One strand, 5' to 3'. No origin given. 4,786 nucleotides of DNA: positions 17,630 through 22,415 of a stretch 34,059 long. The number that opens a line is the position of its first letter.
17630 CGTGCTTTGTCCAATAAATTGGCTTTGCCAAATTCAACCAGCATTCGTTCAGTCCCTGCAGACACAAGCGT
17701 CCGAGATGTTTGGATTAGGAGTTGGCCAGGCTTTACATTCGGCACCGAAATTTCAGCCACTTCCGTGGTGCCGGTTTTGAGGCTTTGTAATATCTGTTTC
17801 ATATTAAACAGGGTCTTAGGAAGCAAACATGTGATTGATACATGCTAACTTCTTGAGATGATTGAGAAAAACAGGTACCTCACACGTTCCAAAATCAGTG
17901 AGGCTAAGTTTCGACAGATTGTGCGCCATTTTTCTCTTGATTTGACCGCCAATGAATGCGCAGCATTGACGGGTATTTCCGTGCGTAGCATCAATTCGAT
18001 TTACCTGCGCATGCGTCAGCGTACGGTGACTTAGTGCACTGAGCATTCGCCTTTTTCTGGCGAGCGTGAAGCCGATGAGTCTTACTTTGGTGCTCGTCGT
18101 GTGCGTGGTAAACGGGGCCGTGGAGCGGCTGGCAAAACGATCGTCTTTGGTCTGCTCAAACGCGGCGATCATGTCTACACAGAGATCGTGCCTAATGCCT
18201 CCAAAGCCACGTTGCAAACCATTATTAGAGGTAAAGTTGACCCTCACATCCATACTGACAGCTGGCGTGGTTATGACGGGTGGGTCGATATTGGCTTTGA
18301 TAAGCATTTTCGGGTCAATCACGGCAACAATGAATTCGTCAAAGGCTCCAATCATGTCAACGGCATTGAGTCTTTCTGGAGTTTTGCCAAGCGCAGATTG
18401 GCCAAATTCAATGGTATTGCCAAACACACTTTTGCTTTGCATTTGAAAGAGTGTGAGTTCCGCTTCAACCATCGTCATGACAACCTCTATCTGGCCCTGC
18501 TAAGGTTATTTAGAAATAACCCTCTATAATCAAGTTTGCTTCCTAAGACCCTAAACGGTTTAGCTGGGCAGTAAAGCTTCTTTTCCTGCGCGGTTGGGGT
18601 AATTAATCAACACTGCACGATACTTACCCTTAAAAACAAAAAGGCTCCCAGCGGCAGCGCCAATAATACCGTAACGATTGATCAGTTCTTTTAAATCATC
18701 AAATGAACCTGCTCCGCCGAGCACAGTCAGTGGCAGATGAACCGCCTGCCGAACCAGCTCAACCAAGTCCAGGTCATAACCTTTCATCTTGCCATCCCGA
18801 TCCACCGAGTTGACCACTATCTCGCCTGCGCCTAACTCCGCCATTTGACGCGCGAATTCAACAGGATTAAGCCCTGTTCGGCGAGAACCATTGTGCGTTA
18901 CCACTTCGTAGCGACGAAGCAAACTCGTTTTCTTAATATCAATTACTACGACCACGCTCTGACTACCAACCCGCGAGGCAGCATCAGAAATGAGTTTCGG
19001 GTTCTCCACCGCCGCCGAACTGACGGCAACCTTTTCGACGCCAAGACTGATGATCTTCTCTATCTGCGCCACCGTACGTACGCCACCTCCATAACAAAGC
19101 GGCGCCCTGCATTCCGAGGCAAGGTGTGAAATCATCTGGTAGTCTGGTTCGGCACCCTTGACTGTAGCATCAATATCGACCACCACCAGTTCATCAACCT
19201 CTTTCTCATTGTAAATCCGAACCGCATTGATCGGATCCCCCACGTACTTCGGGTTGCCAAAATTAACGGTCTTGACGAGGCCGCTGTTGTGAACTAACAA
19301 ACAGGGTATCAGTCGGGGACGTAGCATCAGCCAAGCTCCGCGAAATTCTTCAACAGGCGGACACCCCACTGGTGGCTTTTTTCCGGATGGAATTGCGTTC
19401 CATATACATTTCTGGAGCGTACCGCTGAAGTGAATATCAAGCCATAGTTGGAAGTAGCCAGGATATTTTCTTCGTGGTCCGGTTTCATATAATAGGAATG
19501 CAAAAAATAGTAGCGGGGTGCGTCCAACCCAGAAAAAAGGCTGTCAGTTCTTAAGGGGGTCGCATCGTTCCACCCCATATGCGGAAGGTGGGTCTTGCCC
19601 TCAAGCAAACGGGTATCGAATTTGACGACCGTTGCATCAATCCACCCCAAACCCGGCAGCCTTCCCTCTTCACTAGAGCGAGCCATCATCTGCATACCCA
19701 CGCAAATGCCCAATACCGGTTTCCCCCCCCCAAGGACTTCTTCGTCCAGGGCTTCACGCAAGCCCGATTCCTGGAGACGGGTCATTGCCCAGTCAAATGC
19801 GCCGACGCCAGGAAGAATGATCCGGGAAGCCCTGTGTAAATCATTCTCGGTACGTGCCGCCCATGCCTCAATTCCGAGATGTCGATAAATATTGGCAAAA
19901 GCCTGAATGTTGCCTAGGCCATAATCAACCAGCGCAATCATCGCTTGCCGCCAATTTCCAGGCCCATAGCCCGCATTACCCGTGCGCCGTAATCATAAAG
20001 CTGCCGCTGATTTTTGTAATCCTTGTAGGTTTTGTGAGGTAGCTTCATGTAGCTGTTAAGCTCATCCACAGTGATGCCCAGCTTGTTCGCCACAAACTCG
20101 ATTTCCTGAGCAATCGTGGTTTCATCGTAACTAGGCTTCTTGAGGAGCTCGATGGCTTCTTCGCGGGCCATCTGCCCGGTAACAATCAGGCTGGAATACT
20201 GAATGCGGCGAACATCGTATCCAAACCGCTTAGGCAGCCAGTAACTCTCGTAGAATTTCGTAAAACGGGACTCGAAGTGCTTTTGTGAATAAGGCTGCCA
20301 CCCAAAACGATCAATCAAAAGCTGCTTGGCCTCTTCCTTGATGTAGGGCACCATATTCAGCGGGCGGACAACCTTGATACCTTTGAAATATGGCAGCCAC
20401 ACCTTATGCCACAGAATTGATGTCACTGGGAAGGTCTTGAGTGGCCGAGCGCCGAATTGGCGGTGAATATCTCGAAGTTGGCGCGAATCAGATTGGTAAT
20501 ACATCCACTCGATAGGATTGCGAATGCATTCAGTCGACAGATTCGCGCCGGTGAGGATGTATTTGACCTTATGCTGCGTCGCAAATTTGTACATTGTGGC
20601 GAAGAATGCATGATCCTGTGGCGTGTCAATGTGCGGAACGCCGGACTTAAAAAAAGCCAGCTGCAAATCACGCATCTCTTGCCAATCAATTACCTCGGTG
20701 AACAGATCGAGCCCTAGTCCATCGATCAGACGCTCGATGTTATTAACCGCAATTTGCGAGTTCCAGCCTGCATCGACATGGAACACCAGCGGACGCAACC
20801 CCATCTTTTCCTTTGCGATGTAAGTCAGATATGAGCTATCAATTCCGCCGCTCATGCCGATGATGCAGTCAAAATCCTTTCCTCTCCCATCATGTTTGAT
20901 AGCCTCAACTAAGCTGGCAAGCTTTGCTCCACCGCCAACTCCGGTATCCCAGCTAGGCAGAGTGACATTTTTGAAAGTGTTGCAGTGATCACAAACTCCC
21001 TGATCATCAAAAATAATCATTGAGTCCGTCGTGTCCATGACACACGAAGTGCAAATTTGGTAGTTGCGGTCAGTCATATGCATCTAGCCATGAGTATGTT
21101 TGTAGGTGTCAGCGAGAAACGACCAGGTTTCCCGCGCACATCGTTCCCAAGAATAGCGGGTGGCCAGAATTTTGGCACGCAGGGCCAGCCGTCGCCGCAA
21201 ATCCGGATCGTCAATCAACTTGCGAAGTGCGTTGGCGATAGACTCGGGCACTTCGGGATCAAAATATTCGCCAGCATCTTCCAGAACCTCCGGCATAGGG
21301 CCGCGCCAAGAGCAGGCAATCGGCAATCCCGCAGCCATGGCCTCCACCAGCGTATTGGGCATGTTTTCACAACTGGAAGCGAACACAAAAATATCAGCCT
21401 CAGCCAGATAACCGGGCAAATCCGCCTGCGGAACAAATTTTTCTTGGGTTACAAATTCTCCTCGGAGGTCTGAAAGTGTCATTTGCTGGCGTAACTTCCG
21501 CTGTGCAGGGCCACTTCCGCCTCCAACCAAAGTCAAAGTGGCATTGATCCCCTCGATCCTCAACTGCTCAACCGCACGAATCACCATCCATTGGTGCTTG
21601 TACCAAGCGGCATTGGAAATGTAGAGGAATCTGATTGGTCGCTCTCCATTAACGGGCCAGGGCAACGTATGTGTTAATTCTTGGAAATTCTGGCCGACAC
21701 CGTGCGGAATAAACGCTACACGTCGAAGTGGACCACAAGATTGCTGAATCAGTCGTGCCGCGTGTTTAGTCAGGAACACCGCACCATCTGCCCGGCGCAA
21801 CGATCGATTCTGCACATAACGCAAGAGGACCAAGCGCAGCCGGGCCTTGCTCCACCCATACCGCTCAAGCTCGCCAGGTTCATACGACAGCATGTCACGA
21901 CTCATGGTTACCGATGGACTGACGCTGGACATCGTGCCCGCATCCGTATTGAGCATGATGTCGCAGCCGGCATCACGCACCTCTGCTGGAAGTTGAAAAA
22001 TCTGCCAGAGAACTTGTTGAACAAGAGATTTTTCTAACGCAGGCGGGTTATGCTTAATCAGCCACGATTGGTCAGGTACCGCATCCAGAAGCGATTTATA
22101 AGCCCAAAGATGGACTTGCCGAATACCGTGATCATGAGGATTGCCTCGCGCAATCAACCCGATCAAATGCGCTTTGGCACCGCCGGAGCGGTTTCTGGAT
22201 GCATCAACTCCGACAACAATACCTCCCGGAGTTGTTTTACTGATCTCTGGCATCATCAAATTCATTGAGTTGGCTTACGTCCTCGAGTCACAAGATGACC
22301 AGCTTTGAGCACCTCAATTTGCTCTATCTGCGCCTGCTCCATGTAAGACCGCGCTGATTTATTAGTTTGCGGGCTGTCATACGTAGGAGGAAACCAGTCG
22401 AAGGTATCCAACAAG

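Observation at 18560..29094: Three separate amidotransferase systems plus three methyltransferases in one glycan locus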

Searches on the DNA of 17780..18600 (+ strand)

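Call 42: search_dna_similar(query=window:17780-18600:+, collection=plasmids, mode=distant, max_rows=8)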
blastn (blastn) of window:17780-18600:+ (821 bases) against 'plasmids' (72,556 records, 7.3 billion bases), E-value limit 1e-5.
Records with a match: 9; places in all: 9; records where one place covers at least 80% of the query: 0.
Best place of each record, by identity: 60-80% 9.
By first word of the organism name: Acinetobacter 6; Hymenobacter 1; Trichlorobacter 1; Nitrosomonas 1.
By predicted mobility (MOB-suite, as given by PLSDB): mobilizable 5; non-mobilizable 3; conjugative 1.
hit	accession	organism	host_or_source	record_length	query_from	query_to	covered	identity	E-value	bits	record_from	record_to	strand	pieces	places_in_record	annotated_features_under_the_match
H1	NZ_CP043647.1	Hymenobacter sp. NBH84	pure culture,soil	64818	304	775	57%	68.3%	6e-40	172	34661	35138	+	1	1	IS1595 family transposase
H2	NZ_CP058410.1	Trichlorobacter lovleyi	whole genome,river sediment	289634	263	611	43%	67.6%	3e-25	123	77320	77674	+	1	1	IS1595 family transposase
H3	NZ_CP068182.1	Acinetobacter ursingii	-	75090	295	645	43%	65.4%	1e-11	80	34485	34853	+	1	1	none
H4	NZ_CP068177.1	Acinetobacter ursingii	-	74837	295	645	43%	65.4%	1e-11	80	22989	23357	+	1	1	none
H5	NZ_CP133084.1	Nitrosomonas sp. sh817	mixed culture,domestic water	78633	421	712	36%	71.6%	2e-34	154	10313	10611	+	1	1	none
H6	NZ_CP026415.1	Acinetobacter sp. ACNIH2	-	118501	473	677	25%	67.2%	8e-7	63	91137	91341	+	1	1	IS1595 family transposase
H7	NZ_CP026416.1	Acinetobacter sp. ACNIH2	-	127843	473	677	25%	67.2%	8e-7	63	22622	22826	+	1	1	IS1595 family transposase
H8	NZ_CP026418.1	Acinetobacter sp. ACNIH2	-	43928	473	677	25%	67.2%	8e-7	63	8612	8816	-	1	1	IS1595 family transposase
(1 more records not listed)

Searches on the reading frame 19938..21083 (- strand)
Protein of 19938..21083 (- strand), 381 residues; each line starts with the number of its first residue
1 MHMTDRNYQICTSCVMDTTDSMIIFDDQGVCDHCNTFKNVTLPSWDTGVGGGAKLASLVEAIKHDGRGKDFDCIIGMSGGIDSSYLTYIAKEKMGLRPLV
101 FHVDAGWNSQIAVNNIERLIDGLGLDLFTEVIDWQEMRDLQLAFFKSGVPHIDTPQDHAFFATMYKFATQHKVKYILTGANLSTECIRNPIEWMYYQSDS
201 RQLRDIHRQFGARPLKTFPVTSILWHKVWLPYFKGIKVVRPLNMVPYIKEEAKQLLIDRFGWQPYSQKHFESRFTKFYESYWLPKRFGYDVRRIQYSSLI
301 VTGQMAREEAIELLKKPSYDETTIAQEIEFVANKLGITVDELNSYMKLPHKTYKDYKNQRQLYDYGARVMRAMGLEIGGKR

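Call 3: search_protein_families(library=pfam, proteins=[window:19938-21083:-])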
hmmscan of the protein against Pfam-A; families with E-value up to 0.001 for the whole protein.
window:19938-21083:- (381 aa): 0 families

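Call 4: search_protein_families(library=ncbifam, proteins=[window:19938-21083:-])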
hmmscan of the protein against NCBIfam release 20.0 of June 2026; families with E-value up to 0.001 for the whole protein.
window:19938-21083:- (381 aa): 4 families
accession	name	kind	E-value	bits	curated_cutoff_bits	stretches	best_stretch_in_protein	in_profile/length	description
TIGR03573.1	WbuX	subfamily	9e-93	311.4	203.2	1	9-347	2-344/344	N-acetyl sugar amidotransferase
TIGR00268.2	TIGR00268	equivalog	4e-05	23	150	1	73-182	16-121/259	ATP-dependent sacrificial sulfur transferase LarE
TIGR02432.1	lysidine_TilS_N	equivalog_domain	0.00028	20.9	93.6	0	73-139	2-73/189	tRNA lysidine(34) synthetase TilS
NF010587.0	PRK13980.1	equivalog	0.00036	19.8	255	1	60-137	20-97/267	NAD+ synthase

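Call 50: search_solved_structures(query=window:19938-21083:-, max_evalue=0.01)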
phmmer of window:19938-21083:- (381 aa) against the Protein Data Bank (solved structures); distinct sequences matched with E-value up to 0.01: 3.
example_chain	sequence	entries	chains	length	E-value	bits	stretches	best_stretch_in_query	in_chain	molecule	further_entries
8wex_A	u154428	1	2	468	6.1e-07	31.8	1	22-101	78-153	N-acetyl sugar amidotransferase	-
5byo_A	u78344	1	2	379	1.9e-06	30.2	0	305-348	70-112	dTor_12x31L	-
4yxz_A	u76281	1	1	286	2.6e-05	26.5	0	305-348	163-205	dTor_9x31L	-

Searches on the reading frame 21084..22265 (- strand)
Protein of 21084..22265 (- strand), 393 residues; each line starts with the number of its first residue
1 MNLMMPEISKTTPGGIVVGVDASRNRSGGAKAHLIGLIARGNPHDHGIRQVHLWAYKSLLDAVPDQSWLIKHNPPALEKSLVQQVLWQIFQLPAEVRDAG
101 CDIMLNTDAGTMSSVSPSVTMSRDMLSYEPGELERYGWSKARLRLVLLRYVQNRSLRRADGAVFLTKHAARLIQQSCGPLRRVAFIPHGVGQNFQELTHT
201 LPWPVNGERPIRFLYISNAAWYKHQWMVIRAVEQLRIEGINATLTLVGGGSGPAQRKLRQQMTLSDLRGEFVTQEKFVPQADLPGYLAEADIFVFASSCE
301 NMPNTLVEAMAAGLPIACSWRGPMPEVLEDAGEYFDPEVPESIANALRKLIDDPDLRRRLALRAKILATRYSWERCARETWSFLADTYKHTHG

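Call 3: search_protein_families(library=pfam, proteins=[window:21084-22265:-])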
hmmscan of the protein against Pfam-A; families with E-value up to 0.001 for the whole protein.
window:21084-22265:- (393 aa): 4 families
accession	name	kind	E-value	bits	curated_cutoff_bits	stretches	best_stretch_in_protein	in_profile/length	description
PF00534.26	Glycos_transf_1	-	1.3e-23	83.9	26.4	1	208-364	13-169/172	Glycosyl transferases group 1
PF13692.12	Glyco_trans_1_4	-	5.2e-22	79.1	27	1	212-353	3-142/142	Glycosyl transferases group 1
PF20706.3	GT4-conflict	-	1.4e-06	28.1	26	1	165-379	157-384/385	Family 4 Glycosyltransferase in conflict systems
PF13524.12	Glyco_trans_1_2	-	3e-06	27.7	25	1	272-378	29-140/144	Glycosyl transferase-like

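Call 4: search_protein_families(library=ncbifam, proteins=[window:21084-22265:-])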
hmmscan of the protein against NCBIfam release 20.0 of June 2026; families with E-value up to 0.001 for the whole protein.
window:21084-22265:- (393 aa): 22 families
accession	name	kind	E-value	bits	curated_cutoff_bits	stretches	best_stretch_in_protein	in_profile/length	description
NF041876.1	EPS_EpsE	equivalog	1e-21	77.7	400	1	152-376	155-385/389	exopolysaccharide biosynthesis GT4 family glycosyltransferase EpsE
TIGR04047.1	MSMEG_0565_glyc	hypoth_equivalog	9.1e-18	64.5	259.85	1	223-380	206-367/373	MSMEG_0565 family glycosyltransferase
TIGR03088.1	stp2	hypoth_equivalog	1.6e-14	53.8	409.05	1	199-378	183-364/374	TIGR03088 family PEP-CTERM/XrtA system glycosyltransferase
NF038295.1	EPS_HpsP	equivalog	2.6e-14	53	550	1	140-381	136-381/388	hormogonium polysaccharide biosynthesis glycosyltransferase HpsP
TIGR03449.1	mycothiol_MshA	equivalog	3.8e-13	49.1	462.5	1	226-382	236-398/406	D-inositol-3-phosphate glycosyltransferase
NF053787.1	GlcN_PG_synth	equivalog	9.8e-11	41.1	480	1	274-378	246-350/361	N-acetylglucosaminyl phosphatidylglycerol synthase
NF038229.1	Glyco4_Geo_Pelo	equivalog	1.3e-10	40.9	400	1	152-384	103-333/338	GPMC system family 4 glycosyltransferase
NF047684.1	TeichurnBiosyTuaC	equivalog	1.8e-09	37.1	550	1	238-358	242-359/391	teichuronic acid biosynthesis protein TuaC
TIGR03999.1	thiol_BshA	equivalog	2.9e-09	36.3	273.7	1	214-374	203-360/375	N-acetyl-alpha-D-glucosaminyl L-malate synthase BshA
NF049988.1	MGlcDAGSynMgs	equivalog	4.7e-09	36.1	400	1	250-381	251-381/398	alpha-monoglucosyldiacylglycerol synthase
TIGR04005.1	wcaL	equivalog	8.2e-09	34.8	537.6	1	154-348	170-361/406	colanic acid biosynthesis glycosyltransferase WcaL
TIGR02149.1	glgA_Coryne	subfamily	8.6e-08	31.7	302.4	1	253-382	246-385/391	glycogen synthase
NF041879.1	EPS_EpsH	equivalog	1e-07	31.1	800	1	208-374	235-403/431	exopolysaccharide biosynthesis glycosyltransferase EpsH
TIGR04063.1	stp3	hypoth_equivalog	1.1e-07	31.1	442.05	1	221-376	224-384/397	TIGR04063 family PEP-CTERM/XrtA system glycosyltransferase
NF038298.1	EPS_HpsO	equivalog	1.4e-07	30.7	575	1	300-383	299-383/388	hormogonium polysaccharide biosynthesis glycosyltransferase HpsO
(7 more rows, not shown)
